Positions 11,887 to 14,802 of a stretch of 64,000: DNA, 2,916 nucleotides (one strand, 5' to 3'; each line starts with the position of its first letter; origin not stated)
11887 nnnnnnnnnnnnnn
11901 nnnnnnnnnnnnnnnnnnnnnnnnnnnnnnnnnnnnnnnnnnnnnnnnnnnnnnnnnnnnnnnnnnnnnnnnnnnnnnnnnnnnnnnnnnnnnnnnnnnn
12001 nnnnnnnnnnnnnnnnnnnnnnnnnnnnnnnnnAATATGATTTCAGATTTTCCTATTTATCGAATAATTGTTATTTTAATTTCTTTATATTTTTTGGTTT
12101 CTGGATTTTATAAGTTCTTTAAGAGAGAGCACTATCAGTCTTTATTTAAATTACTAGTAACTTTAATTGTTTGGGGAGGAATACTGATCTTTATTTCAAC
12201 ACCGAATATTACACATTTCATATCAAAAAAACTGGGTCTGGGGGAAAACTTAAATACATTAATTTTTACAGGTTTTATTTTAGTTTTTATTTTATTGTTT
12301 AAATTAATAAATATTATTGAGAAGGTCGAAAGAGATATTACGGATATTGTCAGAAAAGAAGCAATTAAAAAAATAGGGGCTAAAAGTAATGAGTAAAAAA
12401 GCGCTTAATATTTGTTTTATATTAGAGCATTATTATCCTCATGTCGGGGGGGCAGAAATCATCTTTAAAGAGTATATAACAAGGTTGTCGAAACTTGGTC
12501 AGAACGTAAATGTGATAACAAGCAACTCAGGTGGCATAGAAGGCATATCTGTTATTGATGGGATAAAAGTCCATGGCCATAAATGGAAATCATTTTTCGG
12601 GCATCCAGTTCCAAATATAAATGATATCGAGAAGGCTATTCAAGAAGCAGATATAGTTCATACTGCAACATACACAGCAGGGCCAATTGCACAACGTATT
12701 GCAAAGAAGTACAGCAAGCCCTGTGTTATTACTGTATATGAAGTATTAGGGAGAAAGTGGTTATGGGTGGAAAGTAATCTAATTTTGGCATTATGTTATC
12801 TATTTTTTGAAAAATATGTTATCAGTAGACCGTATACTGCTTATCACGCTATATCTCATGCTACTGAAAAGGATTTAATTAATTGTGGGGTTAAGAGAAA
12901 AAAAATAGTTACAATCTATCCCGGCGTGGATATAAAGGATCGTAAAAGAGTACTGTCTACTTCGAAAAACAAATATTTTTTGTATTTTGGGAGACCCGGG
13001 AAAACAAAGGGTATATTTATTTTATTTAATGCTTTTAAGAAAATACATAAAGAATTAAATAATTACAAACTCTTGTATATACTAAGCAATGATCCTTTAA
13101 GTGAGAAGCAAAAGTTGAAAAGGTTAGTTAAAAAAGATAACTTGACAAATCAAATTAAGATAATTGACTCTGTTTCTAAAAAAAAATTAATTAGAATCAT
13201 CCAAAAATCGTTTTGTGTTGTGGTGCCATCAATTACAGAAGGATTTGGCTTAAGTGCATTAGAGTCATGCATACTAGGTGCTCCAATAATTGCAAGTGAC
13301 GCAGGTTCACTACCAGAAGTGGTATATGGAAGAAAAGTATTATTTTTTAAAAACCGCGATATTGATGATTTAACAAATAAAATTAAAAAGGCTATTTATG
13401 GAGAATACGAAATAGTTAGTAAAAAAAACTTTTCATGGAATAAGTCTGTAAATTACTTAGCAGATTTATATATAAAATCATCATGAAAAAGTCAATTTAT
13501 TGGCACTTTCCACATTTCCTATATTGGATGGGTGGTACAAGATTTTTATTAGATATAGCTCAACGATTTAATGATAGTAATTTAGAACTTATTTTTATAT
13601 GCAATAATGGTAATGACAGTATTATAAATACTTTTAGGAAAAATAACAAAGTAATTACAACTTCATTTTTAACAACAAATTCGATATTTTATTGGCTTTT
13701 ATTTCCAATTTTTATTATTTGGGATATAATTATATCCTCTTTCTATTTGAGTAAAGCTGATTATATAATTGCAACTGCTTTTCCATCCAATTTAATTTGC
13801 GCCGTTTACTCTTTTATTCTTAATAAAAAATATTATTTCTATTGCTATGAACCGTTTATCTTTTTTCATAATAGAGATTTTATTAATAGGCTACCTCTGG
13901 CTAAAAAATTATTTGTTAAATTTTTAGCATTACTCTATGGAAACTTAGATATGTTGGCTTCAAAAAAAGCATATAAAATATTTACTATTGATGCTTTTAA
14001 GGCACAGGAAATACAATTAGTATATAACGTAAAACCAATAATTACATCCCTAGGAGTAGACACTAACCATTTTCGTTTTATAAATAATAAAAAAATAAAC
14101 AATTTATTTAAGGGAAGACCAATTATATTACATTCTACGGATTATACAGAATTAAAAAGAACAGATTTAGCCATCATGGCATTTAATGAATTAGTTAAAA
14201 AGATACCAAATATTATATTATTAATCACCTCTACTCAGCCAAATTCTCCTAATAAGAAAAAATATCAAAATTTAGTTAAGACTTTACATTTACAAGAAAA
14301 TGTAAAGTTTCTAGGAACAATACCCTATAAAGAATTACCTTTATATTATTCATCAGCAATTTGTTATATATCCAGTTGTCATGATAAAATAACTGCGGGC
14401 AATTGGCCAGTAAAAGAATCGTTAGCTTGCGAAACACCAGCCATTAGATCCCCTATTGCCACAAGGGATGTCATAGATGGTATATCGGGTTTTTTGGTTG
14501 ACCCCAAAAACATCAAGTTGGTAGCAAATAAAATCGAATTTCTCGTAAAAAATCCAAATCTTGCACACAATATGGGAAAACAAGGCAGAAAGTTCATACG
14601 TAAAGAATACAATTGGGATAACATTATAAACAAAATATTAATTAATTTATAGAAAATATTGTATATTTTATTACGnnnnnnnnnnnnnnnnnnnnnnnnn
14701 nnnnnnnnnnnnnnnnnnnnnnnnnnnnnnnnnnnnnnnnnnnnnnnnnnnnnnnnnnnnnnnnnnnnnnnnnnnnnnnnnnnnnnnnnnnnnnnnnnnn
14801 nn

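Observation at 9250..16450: Strongly AT-rich glycan-biosynthesis island flanked by a tRNA cluster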

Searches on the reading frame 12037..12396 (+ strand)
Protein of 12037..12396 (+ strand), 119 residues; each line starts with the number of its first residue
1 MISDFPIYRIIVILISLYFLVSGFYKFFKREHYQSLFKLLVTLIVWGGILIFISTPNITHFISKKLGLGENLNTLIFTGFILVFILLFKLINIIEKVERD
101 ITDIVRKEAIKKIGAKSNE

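Call 6: search_protein_families(library=pfam, proteins=[window:12037-12396:+], max_evalue=0.01)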
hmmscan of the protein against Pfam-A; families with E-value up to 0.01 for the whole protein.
window:12037-12396:+ (119 aa): 2 families
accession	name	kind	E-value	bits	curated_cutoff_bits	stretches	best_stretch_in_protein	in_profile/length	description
PF10066.14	DUF2304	-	8.1e-16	58.6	25.5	1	8-112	2-104/106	Uncharacterized conserved protein (DUF2304)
PF13664.11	DUF4149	-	0.0063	17.2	24.6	0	5-60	38-95/102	Domain of unknown function (DUF4149)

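Call 7: search_protein_families(library=ncbifam, proteins=[window:12037-12396:+], max_evalue=0.01)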
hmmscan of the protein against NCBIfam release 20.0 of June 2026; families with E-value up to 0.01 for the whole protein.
window:12037-12396:+ (119 aa): 1 family
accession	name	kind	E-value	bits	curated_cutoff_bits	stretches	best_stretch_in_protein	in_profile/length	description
TIGR00728.1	OPT_sfam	superfamily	0.0048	15.5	128.35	1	12-118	189-293/659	OPT family oligopeptide transporter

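Call 93: search_protein_families(library=padloc, proteins=[window:12037-12396:+], max_evalue=0.001)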
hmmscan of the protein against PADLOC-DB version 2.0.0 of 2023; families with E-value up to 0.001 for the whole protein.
window:12037-12396:+ (119 aa): 0 families

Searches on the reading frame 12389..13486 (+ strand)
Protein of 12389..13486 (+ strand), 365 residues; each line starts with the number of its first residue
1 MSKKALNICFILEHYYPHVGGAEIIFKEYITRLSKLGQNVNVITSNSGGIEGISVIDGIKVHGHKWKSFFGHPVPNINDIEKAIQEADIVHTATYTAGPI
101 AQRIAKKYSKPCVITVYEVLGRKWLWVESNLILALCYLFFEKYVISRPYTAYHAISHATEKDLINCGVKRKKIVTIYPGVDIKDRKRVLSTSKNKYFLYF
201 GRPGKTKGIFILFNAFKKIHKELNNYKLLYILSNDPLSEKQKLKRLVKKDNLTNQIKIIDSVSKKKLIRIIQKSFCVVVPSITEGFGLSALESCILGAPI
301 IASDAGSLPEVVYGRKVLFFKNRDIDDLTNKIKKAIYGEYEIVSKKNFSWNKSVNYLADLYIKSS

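Call 6: search_protein_families(library=pfam, proteins=[window:12389-13486:+], max_evalue=0.01)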
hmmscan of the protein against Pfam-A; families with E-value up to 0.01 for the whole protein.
window:12389-13486:+ (365 aa): 6 families
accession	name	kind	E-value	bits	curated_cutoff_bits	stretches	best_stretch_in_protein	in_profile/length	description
PF00534.26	Glycos_transf_1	-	3.8e-26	92.1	26.4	1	183-338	4-158/172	Glycosyl transferases group 1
PF13692.12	Glyco_trans_1_4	-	1.7e-21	77.4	27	1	195-335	2-139/142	Glycosyl transferases group 1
PF13439.12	Glyco_transf_4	-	5.5e-19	69.3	28.5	1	19-183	1-169/170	Glycosyltransferase Family 4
PF20706.3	GT4-conflict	-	6.5e-10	39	26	1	167-305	168-313/385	Family 4 Glycosyltransferase in conflict systems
PF13579.12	Glyco_trans_4_4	-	2e-09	38.4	29.7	1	20-179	1-158/158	Glycosyl transferase 4-like domain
PF02350.25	Epimerase_2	-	6.4e-05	22.4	30.6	1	188-344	174-327/347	UDP-N-acetylglucosamine 2-epimerase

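Call 7: search_protein_families(library=ncbifam, proteins=[window:12389-13486:+], max_evalue=0.01)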
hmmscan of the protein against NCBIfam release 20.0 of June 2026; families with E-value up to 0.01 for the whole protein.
window:12389-13486:+ (365 aa): 27 families (the best 25 are shown)
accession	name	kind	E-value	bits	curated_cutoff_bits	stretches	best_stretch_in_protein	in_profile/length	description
TIGR02149.1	glgA_Coryne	subfamily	2e-18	66.7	302.4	1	12-327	7-337/391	glycogen synthase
TIGR03999.1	thiol_BshA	equivalog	1e-14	54.3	273.7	1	207-332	212-332/375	N-acetyl-alpha-D-glucosaminyl L-malate synthase BshA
NF041010.1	glycosy_Agl16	equivalog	1.5e-14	53.6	575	1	11-334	6-314/352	glycosylation protein Agl16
TIGR03449.1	mycothiol_MshA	equivalog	2.5e-14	53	462.5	1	162-362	178-401/406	D-inositol-3-phosphate glycosyltransferase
NF038295.1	EPS_HpsP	equivalog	5.7e-14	51.9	550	1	164-341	181-355/388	hormogonium polysaccharide biosynthesis glycosyltransferase HpsP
NF046085.1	XrtY_assoc_Gly1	equivalog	1.4e-13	50.5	400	1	85-337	96-348/387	XrtY-associated glycosyltransferase XYAG1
NF047684.1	TeichurnBiosyTuaC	equivalog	2e-13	50.1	550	1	185-340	210-356/391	teichuronic acid biosynthesis protein TuaC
TIGR04157.1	glyco_rSAM_CFB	subfamily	1e-12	47.8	400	1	168-315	190-342/406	TIGR04157 family glycosyltransferase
NF007396.0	PRK09922.1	equivalog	6.2e-12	45.1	385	1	152-342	138-330/361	lipopolysaccharide 1,6-galactosyltransferase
NF012028.0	PRK15484.1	subfamily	3e-11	43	618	1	186-335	185-341/380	lipopolysaccharide N-acetylglucosaminyltransferase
TIGR04047.1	MSMEG_0565_glyc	hypoth_equivalog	1.2e-10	41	259.85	1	144-341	144-344/373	MSMEG_0565 family glycosyltransferase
NF041876.1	EPS_EpsE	equivalog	1.9e-10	40.6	400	1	178-335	193-358/389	exopolysaccharide biosynthesis GT4 family glycosyltransferase EpsE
NF038298.1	EPS_HpsO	equivalog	4.7e-09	35.5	575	1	196-336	202-350/388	hormogonium polysaccharide biosynthesis glycosyltransferase HpsO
NF038255.1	exopoly_VpsD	equivalog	6.7e-09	35.1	300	1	216-362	225-377/381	VpsD family glycosyltransferase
NF053787.1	GlcN_PG_synth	equivalog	1.3e-08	34.1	480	1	185-359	187-354/361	N-acetylglucosaminyl phosphatidylglycerol synthase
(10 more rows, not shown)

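Call 82: search_solved_structures(query=window:12389-13486:+, max_evalue=1e-8)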
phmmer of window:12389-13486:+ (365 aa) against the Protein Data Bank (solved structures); distinct sequences matched with E-value up to 1e-8: 30.
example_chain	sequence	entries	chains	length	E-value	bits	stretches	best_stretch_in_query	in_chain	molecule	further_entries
7qnt_AAA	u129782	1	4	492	7.7e-11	45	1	157-338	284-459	TarM(Se)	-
7qd7_AAA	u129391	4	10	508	1.9e-10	43.7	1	157-338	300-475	TarM(Se)_G117R | TarM(Se)_G117R-4RboP | TarM(Se)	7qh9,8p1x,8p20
6kih_A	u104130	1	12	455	2.8e-10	43.1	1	153-335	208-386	Tll1590 protein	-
3fro_A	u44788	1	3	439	4.8e-10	42.4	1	193-345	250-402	GlgA glycogen synthase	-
2bis_A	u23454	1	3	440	4.8e-10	42.4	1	193-345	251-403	GLGA GLYCOGEN SYNTHASE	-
3l01_A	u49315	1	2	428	5.2e-10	42.2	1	193-345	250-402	GlgA glycogen synthase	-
7qsg_A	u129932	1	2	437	7.3e-10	41.8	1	136-333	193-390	D-inositol 3-phosphate glycosyltransferase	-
9m88_C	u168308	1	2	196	8.6e-10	41.5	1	193-338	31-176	Glycogen synthase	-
2bfw_A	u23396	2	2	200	8.9e-10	41.5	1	193-338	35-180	GLGA GLYCOGEN SYNTHASE | PGS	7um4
6e59_A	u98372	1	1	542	3.9e-09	39.4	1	190-339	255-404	Substance-P receptor, GlgA glycogen synthase, Substance-P receptor chimera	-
7fee_A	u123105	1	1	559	4.2e-09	39.2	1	191-340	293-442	Cannabinoid receptor 1,GlgA glycogen synthase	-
6lfl_A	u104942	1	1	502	4.9e-09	39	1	193-338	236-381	C-X-C chemokine receptor type 2,GlgA glycogen synthase,C-X-C chemokine receptor type 2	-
6kqi_A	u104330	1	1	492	5e-09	39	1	193-340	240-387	Cannabinoid receptor 1,GlgA glycogen synthase,Cannabinoid receptor 1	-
5u09_A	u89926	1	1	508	5.3e-09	38.9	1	193-340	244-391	Cannabinoid receptor 1,GlgA glycogen synthase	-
6w25_A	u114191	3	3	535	5.5e-09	38.9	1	192-338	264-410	Melanocortin receptor 4,GlgA glycogen synthase,Melanocortin receptor 4 | Melanocortin receptor 4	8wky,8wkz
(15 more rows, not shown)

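Call 93: search_protein_families(library=padloc, proteins=[window:12389-13486:+], max_evalue=0.001)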
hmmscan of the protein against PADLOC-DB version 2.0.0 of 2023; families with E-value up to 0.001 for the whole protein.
window:12389-13486:+ (365 aa): 0 families

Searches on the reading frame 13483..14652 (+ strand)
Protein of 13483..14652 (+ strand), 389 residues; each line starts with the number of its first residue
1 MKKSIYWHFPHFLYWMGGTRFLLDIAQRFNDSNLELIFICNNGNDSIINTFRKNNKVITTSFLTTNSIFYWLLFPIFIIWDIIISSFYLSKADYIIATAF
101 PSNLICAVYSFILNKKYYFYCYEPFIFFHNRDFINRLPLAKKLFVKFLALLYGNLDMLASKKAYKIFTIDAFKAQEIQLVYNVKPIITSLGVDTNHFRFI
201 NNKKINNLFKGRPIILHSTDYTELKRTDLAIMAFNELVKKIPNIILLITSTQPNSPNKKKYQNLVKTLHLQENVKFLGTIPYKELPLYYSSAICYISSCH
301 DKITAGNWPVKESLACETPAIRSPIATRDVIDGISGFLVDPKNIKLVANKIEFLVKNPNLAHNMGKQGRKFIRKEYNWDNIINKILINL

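Call 6: search_protein_families(library=pfam, proteins=[window:13483-14652:+], max_evalue=0.01)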
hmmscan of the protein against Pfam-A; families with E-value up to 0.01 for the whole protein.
window:13483-14652:+ (389 aa): 3 families
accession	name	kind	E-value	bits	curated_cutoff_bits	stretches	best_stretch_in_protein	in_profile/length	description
PF00534.26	Glycos_transf_1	-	7.2e-25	87.9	26.4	1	201-370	4-171/172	Glycosyl transferases group 1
PF13692.12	Glyco_trans_1_4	-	1.4e-14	55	27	1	214-357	3-142/142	Glycosyl transferases group 1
PF13524.12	Glyco_trans_1_2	-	7.9e-07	29.6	25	1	264-386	27-143/144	Glycosyl transferase-like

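Call 7: search_protein_families(library=ncbifam, proteins=[window:13483-14652:+], max_evalue=0.01)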
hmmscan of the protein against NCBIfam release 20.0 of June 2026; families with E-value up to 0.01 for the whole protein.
window:13483-14652:+ (389 aa): 18 families
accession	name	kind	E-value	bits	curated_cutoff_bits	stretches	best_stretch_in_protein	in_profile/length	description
NF041876.1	EPS_EpsE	equivalog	5.5e-16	58.8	400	1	184-378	187-382/389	exopolysaccharide biosynthesis GT4 family glycosyltransferase EpsE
TIGR03999.1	thiol_BshA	equivalog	3.3e-15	55.9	273.7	1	191-384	175-365/375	N-acetyl-alpha-D-glucosaminyl L-malate synthase BshA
TIGR04063.1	stp3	hypoth_equivalog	4.2e-11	42.3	442.05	1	209-383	210-386/397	TIGR04063 family PEP-CTERM/XrtA system glycosyltransferase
TIGR03449.1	mycothiol_MshA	equivalog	7.6e-11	41.5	462.5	1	214-385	222-396/406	D-inositol-3-phosphate glycosyltransferase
TIGR02149.1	glgA_Coryne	subfamily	1.2e-09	37.9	302.4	1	206-385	198-383/391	glycogen synthase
NF041010.1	glycosy_Agl16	equivalog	4.7e-08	32.3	575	1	177-386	149-345/352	glycosylation protein Agl16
NF038295.1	EPS_HpsP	equivalog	7.7e-08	31.7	550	1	183-386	176-381/388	hormogonium polysaccharide biosynthesis glycosyltransferase HpsP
TIGR03088.1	stp2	hypoth_equivalog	1.5e-07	30.8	409.05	1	190-384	167-365/374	TIGR03088 family PEP-CTERM/XrtA system glycosyltransferase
TIGR04047.1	MSMEG_0565_glyc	hypoth_equivalog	2.1e-06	27.1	259.85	1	159-381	135-363/373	MSMEG_0565 family glycosyltransferase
NF012028.0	PRK15484.1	subfamily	6.3e-06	25.5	618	1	203-384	184-370/380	lipopolysaccharide N-acetylglucosaminyltransferase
NF053787.1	GlcN_PG_synth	equivalog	6.6e-06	25.2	480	1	310-386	278-353/361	N-acetylglucosaminyl phosphatidylglycerol synthase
NF038255.1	exopoly_VpsD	equivalog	2.4e-05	23.4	300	1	222-325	213-314/381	VpsD family glycosyltransferase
NF041139.1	TreT_Thcocales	equivalog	0.00013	20.9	775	1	213-377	230-397/412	trehalose synthase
TIGR04157.1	glyco_rSAM_CFB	subfamily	0.00053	19.1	400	1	205-381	220-398/406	TIGR04157 family glycosyltransferase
TIGR03087.1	stp1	hypoth_equivalog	0.00078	18.7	316.65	1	310-385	315-390/397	TIGR03087 family PEP-CTERM/XrtA system glycosyltransferase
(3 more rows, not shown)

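Call 83: search_solved_structures(query=window:13483-14652:+, max_evalue=0.000001)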
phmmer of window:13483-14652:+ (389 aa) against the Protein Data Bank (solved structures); distinct sequences matched with E-value up to 0.000001: 4.
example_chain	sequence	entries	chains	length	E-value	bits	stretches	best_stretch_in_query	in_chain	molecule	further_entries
6kih_A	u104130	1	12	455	1.6e-14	56.9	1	207-381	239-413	Tll1590 protein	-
2jjm_A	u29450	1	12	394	1.3e-08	37.4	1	203-383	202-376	GLYCOSYL TRANSFERASE, GROUP 1 FAMILY PROTEIN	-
3mbo_A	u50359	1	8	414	1.5e-08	37.3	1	203-383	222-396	Glycosyltransferase, group 1 family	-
5i45_A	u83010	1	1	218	2.5e-08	36.5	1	231-380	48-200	Glycosyl transferases group 1 family protein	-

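Call 93: search_protein_families(library=padloc, proteins=[window:13483-14652:+], max_evalue=0.001)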
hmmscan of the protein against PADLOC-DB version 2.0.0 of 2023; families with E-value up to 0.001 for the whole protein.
window:13483-14652:+ (389 aa): 0 families
